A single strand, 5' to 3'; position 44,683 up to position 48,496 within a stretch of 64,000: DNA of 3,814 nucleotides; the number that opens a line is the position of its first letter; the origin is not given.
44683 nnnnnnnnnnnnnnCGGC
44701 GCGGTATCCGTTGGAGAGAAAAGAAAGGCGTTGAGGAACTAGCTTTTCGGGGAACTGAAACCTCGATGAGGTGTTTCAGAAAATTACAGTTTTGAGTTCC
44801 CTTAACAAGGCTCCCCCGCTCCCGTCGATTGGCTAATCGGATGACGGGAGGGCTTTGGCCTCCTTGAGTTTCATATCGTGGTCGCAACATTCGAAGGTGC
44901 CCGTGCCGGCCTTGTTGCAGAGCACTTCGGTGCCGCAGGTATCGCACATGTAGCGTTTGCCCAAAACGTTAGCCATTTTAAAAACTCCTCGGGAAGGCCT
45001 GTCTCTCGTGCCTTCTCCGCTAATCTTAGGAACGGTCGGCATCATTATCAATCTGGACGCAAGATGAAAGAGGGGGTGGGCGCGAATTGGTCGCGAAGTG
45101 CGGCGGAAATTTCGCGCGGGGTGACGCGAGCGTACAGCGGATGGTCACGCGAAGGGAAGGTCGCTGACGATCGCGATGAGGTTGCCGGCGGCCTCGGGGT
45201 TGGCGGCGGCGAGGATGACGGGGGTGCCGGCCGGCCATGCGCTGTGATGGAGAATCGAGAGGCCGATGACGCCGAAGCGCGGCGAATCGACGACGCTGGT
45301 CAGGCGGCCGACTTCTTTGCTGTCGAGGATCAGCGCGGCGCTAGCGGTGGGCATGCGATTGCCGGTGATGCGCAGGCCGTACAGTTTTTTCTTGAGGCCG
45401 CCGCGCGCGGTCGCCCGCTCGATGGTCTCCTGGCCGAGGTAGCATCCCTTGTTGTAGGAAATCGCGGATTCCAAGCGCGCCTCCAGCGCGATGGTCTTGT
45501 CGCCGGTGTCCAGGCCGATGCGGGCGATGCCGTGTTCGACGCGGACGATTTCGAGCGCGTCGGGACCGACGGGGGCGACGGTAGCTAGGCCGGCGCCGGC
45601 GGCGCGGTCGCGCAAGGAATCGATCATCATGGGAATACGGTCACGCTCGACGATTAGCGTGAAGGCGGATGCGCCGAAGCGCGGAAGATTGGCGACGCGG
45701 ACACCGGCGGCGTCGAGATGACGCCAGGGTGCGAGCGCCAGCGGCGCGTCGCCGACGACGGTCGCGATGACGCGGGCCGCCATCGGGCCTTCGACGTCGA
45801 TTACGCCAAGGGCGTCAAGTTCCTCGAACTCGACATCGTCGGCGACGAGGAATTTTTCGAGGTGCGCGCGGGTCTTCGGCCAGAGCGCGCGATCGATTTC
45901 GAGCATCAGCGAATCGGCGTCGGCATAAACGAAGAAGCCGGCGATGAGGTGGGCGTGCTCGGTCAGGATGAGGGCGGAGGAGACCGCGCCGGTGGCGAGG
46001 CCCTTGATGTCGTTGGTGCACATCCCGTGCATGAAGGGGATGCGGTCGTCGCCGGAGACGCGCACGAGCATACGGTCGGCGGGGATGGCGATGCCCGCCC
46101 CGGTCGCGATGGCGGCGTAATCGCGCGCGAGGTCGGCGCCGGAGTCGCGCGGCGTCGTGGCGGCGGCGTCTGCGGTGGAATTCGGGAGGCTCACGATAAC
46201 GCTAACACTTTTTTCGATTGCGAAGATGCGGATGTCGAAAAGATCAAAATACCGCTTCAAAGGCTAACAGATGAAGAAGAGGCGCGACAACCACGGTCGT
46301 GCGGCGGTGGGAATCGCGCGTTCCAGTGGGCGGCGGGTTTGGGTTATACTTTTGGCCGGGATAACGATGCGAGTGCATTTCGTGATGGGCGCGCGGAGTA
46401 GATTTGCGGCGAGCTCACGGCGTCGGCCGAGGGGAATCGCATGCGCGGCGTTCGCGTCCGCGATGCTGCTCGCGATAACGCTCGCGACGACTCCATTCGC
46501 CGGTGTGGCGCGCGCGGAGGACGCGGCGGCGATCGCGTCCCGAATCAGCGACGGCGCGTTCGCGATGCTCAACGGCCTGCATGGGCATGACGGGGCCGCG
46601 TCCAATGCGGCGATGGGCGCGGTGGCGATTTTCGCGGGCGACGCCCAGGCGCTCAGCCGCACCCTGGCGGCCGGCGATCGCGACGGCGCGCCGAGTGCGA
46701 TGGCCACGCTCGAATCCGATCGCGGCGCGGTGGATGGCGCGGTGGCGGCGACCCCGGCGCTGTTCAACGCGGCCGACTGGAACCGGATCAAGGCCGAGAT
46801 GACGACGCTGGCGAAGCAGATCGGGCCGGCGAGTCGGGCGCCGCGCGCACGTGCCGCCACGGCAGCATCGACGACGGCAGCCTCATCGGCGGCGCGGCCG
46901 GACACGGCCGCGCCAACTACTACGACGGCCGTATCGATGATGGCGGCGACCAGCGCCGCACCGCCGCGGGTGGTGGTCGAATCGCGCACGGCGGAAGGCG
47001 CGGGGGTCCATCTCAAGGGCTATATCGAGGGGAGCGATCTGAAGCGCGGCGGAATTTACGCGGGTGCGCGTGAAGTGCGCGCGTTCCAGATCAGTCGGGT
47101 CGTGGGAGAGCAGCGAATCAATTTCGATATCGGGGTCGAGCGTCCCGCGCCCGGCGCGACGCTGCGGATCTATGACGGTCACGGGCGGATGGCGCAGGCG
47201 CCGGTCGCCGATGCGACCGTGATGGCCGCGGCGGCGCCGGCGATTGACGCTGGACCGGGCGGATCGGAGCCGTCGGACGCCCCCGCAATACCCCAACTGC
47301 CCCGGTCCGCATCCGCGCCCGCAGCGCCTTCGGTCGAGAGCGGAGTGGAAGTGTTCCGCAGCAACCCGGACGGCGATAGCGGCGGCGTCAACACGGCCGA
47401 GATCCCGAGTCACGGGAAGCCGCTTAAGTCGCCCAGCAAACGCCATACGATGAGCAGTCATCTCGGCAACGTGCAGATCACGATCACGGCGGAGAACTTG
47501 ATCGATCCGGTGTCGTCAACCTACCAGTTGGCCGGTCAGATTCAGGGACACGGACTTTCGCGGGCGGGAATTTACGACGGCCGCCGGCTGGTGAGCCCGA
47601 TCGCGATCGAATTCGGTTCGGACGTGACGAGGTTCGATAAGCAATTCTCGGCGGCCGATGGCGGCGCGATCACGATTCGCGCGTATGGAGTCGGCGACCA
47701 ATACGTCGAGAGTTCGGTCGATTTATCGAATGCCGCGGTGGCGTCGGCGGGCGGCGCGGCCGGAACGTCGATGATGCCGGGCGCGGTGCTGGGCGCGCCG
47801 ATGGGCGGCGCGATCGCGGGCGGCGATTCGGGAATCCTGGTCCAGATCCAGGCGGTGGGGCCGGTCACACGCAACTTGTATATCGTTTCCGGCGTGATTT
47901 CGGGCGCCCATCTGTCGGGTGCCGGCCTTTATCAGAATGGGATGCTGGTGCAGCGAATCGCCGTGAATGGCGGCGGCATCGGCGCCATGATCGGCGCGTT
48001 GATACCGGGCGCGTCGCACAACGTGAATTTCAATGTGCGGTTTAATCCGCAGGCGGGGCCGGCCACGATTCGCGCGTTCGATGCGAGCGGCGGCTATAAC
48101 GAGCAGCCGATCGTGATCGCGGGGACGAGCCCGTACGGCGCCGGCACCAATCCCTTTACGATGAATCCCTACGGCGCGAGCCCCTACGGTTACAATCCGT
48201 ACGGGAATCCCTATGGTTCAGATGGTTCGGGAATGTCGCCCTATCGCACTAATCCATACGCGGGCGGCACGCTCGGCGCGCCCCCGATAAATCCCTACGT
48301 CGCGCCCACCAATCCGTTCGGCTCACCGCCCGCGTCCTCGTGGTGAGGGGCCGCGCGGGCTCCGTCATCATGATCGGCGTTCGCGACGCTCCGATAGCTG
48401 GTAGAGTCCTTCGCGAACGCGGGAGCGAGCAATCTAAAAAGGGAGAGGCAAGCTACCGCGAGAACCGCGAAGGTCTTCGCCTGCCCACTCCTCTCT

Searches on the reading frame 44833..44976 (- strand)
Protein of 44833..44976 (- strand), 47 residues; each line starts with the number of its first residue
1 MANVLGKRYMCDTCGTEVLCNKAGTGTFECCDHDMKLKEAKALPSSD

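Call 18: search_protein_families(library=pfam, proteins=[window:44833-44976:-], max_evalue=0.01)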
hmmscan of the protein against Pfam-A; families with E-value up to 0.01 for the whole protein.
window:44833-44976:- (47 aa): 1 family
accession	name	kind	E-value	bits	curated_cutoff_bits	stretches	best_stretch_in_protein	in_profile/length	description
PF06397.17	Desulfoferrod_N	-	5.2e-06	26.4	23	1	8-37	6-35/36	Desulfoferrodoxin, N-terminal domain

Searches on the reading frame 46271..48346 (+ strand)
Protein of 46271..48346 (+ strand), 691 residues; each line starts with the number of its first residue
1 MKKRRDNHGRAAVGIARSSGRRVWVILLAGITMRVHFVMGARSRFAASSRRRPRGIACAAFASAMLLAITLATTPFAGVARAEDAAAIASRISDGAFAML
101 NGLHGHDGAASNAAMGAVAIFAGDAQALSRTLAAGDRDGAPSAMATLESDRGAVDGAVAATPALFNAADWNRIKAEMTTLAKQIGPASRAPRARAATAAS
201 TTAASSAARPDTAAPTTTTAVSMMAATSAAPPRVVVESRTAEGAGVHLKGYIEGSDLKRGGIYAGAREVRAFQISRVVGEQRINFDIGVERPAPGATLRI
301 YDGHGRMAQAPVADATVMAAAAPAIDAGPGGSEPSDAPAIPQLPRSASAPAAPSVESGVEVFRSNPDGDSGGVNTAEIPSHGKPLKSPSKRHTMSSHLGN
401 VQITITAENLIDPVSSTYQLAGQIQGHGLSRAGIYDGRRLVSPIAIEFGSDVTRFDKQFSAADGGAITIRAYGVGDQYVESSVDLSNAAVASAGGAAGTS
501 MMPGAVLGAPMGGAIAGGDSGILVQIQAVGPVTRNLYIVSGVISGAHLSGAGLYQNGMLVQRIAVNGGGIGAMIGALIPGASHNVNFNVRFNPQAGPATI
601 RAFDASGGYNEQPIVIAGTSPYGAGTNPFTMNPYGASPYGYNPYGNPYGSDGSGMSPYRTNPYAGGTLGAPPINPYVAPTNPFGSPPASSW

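Call 18: search_protein_families(library=pfam, proteins=[window:46271-48346:+], max_evalue=0.01)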
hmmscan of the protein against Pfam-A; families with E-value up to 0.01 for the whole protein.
window:46271-48346:+ (691 aa): 0 families

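Call 40: search_protein_families(library=pfam, proteins=[window:46271-48346:+], max_evalue=0.1)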
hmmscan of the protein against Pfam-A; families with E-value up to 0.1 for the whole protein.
window:46271-48346:+ (691 aa): 0 families

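Call 62: search_protein_families(library=ncbifam, proteins=[window:46271-48346:+], max_evalue=0.00001)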
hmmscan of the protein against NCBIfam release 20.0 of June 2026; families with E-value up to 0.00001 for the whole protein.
window:46271-48346:+ (691 aa): 0 families
